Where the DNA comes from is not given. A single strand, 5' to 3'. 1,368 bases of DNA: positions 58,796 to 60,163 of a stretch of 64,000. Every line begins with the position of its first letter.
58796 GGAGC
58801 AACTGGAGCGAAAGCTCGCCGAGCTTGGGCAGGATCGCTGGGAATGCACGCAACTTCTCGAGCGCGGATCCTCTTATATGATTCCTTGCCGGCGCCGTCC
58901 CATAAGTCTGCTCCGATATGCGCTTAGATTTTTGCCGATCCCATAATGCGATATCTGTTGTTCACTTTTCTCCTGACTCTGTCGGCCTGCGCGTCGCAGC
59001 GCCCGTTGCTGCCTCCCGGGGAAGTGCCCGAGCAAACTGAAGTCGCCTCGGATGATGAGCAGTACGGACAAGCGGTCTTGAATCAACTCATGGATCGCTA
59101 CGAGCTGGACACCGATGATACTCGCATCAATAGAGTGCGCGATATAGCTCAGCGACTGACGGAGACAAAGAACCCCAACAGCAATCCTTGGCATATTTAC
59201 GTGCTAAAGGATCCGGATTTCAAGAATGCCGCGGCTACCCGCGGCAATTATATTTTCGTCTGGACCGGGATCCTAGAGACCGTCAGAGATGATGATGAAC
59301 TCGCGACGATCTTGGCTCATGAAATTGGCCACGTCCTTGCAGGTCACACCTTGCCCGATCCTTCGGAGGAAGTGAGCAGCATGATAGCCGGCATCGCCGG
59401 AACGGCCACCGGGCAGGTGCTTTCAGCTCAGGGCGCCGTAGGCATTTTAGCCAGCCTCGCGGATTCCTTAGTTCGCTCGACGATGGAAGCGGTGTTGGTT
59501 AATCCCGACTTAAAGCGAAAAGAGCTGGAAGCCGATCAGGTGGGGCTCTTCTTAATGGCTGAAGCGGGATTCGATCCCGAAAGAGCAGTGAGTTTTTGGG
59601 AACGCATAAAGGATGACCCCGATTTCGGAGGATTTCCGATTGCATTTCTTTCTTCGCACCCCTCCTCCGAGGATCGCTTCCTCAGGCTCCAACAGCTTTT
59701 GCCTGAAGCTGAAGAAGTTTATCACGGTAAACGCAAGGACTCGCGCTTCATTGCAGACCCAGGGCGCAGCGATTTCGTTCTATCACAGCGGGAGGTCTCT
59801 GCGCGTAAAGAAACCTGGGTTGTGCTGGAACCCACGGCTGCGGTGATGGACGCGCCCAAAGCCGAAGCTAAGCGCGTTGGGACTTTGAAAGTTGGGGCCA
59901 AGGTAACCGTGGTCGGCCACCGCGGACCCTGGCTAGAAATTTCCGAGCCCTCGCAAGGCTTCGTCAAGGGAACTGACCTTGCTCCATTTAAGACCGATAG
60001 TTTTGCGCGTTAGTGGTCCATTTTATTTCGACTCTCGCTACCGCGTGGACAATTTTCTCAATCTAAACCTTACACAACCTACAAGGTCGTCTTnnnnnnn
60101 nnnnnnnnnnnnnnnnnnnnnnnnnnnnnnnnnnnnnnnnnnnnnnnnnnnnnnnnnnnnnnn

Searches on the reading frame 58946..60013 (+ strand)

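Call 47: search_protein_families(library=pfam, proteins=[window:58946-60013:+], max_evalue=0.001)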
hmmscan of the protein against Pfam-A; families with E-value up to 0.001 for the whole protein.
window:58946-60013:+ (355 aa): 2 families
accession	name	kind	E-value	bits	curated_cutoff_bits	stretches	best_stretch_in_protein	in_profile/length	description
PF01435.24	Peptidase_M48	-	1.1e-29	104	20.3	1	62-250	5-184/186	Peptidase family M48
PF08239.17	SH3_3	-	6.5e-05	23.5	27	1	303-334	8-40/54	Bacterial SH3 domain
